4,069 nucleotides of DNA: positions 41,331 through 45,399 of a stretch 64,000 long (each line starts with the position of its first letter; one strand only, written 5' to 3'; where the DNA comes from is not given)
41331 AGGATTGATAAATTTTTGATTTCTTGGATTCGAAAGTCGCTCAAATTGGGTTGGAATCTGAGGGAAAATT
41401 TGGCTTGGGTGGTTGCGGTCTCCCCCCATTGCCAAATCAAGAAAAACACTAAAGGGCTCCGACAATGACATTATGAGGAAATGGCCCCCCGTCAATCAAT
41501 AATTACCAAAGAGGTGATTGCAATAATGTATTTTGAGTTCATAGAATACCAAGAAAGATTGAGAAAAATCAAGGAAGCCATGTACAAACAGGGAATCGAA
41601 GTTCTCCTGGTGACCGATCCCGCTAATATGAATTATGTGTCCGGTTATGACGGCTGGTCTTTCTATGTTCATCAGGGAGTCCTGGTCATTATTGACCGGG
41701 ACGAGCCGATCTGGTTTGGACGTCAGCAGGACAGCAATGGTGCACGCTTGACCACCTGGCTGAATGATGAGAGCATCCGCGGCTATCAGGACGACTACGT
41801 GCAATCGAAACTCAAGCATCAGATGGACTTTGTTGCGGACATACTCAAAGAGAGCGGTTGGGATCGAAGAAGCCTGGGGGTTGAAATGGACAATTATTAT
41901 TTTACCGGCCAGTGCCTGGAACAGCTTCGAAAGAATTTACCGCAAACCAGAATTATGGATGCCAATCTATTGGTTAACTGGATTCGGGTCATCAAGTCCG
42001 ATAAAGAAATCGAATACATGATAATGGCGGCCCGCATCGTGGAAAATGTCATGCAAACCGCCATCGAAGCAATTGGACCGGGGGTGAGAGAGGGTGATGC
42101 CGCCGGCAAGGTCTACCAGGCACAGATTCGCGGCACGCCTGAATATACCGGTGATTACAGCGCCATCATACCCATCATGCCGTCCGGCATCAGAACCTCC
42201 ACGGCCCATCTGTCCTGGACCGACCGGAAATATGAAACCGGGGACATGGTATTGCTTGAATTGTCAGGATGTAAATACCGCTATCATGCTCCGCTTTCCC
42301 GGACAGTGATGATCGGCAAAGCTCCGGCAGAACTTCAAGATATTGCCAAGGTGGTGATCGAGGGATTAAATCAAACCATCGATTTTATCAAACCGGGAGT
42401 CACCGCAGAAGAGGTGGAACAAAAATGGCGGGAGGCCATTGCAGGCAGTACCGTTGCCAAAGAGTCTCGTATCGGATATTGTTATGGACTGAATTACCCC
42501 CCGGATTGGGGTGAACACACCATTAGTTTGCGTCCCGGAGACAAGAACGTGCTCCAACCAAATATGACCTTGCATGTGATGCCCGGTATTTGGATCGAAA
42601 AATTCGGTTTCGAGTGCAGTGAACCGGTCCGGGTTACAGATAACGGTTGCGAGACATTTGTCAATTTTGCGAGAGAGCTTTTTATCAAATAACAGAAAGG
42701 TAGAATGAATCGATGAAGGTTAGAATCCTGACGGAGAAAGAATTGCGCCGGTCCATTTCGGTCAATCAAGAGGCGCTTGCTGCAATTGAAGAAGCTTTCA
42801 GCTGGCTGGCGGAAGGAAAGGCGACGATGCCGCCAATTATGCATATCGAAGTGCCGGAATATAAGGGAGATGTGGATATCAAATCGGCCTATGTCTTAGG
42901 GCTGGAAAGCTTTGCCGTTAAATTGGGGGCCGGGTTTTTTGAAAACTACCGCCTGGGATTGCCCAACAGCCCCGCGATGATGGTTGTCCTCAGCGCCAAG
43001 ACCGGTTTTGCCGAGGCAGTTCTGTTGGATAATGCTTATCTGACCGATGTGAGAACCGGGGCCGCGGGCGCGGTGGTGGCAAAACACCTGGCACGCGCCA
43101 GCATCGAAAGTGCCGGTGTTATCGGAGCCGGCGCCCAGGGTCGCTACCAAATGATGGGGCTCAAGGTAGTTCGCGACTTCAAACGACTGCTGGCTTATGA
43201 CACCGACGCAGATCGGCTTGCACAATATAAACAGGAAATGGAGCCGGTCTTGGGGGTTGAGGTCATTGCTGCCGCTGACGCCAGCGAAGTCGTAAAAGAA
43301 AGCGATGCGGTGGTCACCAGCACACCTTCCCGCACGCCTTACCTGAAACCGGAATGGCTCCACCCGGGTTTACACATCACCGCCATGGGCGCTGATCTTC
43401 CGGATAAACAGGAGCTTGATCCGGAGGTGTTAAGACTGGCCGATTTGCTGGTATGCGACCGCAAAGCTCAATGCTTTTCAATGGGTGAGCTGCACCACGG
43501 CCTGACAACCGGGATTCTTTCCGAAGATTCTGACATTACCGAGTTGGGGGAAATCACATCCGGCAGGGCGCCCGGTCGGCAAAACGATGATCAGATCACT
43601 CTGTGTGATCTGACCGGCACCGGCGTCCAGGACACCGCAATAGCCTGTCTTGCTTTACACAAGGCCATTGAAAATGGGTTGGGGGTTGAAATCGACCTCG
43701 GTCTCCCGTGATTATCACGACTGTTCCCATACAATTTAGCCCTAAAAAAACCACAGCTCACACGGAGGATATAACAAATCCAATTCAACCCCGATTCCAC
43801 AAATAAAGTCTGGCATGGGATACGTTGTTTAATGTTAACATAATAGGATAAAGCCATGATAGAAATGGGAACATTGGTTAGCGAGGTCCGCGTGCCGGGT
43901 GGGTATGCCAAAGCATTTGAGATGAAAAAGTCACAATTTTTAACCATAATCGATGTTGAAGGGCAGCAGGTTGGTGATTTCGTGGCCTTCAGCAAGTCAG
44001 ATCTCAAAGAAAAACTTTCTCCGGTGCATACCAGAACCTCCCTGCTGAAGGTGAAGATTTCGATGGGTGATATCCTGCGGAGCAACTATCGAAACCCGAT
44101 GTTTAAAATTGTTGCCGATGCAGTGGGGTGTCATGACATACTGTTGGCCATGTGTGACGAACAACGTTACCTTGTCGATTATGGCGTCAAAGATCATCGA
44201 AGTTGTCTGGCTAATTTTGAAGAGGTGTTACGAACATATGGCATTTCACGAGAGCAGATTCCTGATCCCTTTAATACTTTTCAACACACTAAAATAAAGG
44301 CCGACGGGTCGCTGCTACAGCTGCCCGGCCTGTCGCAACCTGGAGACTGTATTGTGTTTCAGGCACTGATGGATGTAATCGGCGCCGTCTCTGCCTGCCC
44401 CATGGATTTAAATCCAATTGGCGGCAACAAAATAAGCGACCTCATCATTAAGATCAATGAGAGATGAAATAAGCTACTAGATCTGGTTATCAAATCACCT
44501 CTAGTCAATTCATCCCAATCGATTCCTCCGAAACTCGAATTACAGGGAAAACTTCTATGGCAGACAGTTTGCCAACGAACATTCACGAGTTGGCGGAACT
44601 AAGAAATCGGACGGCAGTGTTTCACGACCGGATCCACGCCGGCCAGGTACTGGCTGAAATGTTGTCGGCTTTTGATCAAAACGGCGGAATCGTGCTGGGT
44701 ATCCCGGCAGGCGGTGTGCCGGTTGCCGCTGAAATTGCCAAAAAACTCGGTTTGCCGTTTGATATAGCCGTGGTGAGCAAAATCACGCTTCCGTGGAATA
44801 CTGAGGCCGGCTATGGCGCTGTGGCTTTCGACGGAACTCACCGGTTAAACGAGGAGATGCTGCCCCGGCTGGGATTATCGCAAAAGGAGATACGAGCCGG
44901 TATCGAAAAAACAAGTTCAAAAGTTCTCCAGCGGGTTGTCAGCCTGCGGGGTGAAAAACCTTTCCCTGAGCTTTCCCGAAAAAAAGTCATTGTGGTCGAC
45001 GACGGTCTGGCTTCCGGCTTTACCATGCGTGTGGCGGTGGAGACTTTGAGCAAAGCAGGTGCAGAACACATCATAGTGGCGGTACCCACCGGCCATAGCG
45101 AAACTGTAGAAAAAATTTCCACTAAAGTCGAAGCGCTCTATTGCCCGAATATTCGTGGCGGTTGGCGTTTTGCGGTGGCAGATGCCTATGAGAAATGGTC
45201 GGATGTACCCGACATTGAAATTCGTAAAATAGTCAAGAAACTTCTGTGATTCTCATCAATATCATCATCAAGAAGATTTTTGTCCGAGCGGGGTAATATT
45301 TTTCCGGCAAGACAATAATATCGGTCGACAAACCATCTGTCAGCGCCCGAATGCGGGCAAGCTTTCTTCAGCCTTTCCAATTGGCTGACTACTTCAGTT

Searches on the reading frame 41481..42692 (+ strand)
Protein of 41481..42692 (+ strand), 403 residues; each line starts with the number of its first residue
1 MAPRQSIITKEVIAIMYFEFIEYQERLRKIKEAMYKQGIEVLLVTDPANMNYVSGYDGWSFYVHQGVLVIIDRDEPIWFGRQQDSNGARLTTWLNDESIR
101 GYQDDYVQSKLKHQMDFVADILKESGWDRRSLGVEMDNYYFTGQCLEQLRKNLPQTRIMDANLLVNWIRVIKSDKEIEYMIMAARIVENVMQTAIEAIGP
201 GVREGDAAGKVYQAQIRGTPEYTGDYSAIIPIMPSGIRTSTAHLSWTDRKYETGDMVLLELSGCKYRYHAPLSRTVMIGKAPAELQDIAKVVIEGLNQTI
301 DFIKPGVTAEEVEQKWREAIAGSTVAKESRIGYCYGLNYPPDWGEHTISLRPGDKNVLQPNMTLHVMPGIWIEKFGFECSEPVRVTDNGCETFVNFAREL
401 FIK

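Call 3: search_protein_families(library=pfam, proteins=[window:41481-42692:+], max_evalue=0.01)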
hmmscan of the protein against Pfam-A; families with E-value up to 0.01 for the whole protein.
window:41481-42692:+ (403 aa): 2 families
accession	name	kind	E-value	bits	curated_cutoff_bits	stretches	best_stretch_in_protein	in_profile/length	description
PF00557.29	Peptidase_M24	-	1.8e-33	116.5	23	1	179-386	2-207/208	Metallopeptidase family M24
PF01321.24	Creatinase_N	-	3.5e-17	63.6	22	1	26-171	1-128/128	Creatinase/Prolidase N-terminal domain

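Call 4: search_protein_families(library=ncbifam, proteins=[window:41481-42692:+], max_evalue=0.01)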
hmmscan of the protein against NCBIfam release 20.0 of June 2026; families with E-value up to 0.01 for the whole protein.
window:41481-42692:+ (403 aa): 11 families
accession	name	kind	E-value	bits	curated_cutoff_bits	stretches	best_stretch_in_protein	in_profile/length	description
TIGR02993.1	ectoine_eutD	equivalog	4e-141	470.7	613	1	17-403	5-390/391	ectoine hydrolase DoeA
NF038259.1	ectoine_DoeA_2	exception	2.4e-63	214.2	575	1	16-403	7-386/386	ectoine hydrolase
NF040821.1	dipep_PepQ_Arch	equivalog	1.5e-29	103.2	630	1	25-400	1-345/346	Xaa-Pro dipeptidase PepQ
NF007310.0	PRK09795.1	equivalog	7.8e-14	51.3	393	1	165-400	121-355/361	aminopeptidase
NF008131.0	PRK10879.1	equivalog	1e-12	47.6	465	1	148-315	145-314/438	Xaa-Pro aminopeptidase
NF011174.0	PRK14576.1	subfamily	8.8e-12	44.6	487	1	114-326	122-327/405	putative endopeptidase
NF011173.0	PRK14575.1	equivalog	8.1e-08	31.6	850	1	115-330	120-332/406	putative peptidase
NF011720.0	PRK15173.1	subfamily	4.2e-07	29.3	420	1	116-330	58-269/343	peptidase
TIGR00500.1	met_pdase_I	equivalog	9.5e-07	28.6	171.35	1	171-319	3-152/247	type I methionyl aminopeptidase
NF008970.0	PRK12318.1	equivalog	1.2e-06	28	267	1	169-368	41-242/291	methionyl aminopeptidase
NF043017.1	DimsulpropLyDddP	equivalog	4.2e-06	25.8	600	1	103-393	143-433/443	dimethylsulfonioproprionate lyase DddP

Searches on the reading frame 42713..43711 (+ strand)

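Call 21: search_protein_families(library=pfam, proteins=[window:42713-43711:+], max_evalue=0.001)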
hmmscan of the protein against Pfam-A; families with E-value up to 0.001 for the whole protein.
window:42713-43711:+ (332 aa): 1 family
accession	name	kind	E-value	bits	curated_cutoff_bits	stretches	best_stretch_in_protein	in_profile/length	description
PF02423.21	OCD_Mu_crystall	-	1e-69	235.4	24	1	5-315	5-307/314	Ornithine cyclodeaminase/mu-crystallin family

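Call 43: search_protein_families(library=ncbifam, proteins=[window:42713-43711:+], max_evalue=0.00001)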
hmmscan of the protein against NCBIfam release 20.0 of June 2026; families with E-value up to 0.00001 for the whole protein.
window:42713-43711:+ (332 aa): 13 families
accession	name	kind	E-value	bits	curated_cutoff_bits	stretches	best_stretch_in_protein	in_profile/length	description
NF006141.0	PRK08291.1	equivalog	3.4e-129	430.6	408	1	2-326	3-327/330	cyclodeaminase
TIGR02992.1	ectoine_eutC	equivalog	1.3e-114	382.7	471.65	1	3-325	1-323/326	ectoine utilization protein EutC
NF005296.0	PRK06823.1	equivalog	2.2e-85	286.4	438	1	5-317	3-312/315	ornithine cyclodeaminase family protein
TIGR02371.1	ala_DH_arch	equivalog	1.7e-72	244.3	409.15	1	3-329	2-324/325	alanine dehydrogenase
NF006379.0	PRK08618.1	equivalog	1.9e-60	204.9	417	1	4-328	2-325/326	ornithine cyclodeaminase family protein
NF045643.1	ImmsucRedBhcD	equivalog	3.8e-57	194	500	1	5-329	3-321/321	iminosuccinate reductase BhcD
NF005762.1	PRK07589.1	equivalog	7.9e-39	133.5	350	1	65-329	63-320/334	ornithine cyclodeaminase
NF004793.0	PRK06141.1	equivalog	1.1e-36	126.5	322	1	65-318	60-311/314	bifunctional Delta(1)-pyrroline-2-carboxylate/Delta(1)-piperideine-2-carboxylate reductase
TIGR03944.1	dehyd_SbnB_fam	equivalog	3.1e-33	115.2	326.9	1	4-328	2-325/327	2,3-diaminopropionate biosynthesis protein SbnB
NF004848.0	PRK06199.1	subfamily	9.5e-25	87.5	362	1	73-329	98-372/379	tyramine oxidase subunit B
NF005603.0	PRK07340.1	equivalog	1.3e-17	64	266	1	77-250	74-243/307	delta(1)-pyrroline-2-carboxylate reductase family protein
NF005011.0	PRK06407.1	subfamily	7.3e-17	61.5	337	1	91-310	79-291/302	ornithine cyclodeaminase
NF045512.1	PyrPipCarbRedLhpI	equivalog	6.8e-12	45.2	400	1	70-260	63-248/298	bifunctional Delta(1)-pyrroline-2-carboxylate/Delta(1)-piperideine-2-carboxylate reductase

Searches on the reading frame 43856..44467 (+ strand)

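Call 21: search_protein_families(library=pfam, proteins=[window:43856-44467:+], max_evalue=0.001)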
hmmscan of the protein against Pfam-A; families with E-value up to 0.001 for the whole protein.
window:43856-44467:+ (203 aa): 1 family
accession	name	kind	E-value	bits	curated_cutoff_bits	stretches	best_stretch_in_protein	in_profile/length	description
PF09347.15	DUF1989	-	9.1e-48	162.5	27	1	12-175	2-168/168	Domain of unknown function (DUF1989)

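Call 43: search_protein_families(library=ncbifam, proteins=[window:43856-44467:+], max_evalue=0.00001)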
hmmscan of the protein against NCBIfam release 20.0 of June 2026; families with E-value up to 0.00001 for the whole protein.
window:43856-44467:+ (203 aa): 3 families
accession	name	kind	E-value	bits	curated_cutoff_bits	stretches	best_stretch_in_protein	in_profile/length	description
NF053776.1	TmaoDeMthMsil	equivalog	5.2e-35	121.2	1100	1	5-200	161-361/763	trimethylamine N-oxide demethylase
TIGR03424.1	urea_degr_1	equivalog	4.6e-29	101.5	284.7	1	8-190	3-187/198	urea amidolyase associated protein UAAP2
TIGR03425.1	urea_degr_2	hypoth_equivalog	3.5e-19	68.9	205.95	1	11-189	5-191/233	urea amidolyase associated protein UAAP1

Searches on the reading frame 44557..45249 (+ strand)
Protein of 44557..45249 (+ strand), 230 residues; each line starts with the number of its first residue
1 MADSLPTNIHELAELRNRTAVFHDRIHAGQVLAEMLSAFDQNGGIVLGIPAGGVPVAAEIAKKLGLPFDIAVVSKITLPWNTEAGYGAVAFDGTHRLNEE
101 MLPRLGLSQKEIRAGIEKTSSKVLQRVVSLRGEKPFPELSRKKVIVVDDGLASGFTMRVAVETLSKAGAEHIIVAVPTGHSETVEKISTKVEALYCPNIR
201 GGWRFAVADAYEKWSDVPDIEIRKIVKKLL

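Call 21: search_protein_families(library=pfam, proteins=[window:44557-45249:+], max_evalue=0.001)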
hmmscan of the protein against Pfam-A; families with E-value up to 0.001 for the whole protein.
window:44557-45249:+ (230 aa): 1 family
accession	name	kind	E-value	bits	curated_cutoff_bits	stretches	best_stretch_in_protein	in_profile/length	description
PF00156.33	Pribosyltran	-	8.3e-18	64.6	26.3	1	32-207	19-155/158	Phosphoribosyl transferase domain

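Call 43: search_protein_families(library=ncbifam, proteins=[window:44557-45249:+], max_evalue=0.00001)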
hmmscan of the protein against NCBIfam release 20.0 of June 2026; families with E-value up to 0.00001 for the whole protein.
window:44557-45249:+ (230 aa): 8 families
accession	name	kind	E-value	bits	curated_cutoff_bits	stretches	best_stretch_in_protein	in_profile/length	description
NF002620.0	PRK02277.1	subfamily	1.1e-10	41.5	115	0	135-178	135-178/201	orotate phosphoribosyltransferase-like protein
NF004689.0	PRK06031.1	equivalog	2.1e-09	37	175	0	136-201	149-214/233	phosphoribosyltransferase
TIGR01251.1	ribP_PPkin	subfamily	4.5e-09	35.7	113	1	139-178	208-247/309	ribose-phosphate diphosphokinase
NF045507.1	transregGfcR_Halo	equivalog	2.3e-07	30.5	300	0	135-176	147-188/215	transcriptional regulator GfcR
NF002095.0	PRK00934.1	equivalog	3.5e-07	29.7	296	0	138-176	202-240/287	ribose-phosphate diphosphokinase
NF003547.0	PRK05205.1-3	equivalog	9.9e-07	28.8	230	0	139-180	107-151/194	bifunctional pyr operon transcriptional regulator/uracil phosphoribosyltransferase PyrR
NF006605.0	PRK09162.1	equivalog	1.3e-06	28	181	0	134-195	91-150/183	hypoxanthine-guanine phosphoribosyltransferase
NF040646.1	HPT_Archaea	equivalog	9.3e-06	25.4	200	0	142-192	115-169/184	hypoxanthine/guanine phosphoribosyltransferase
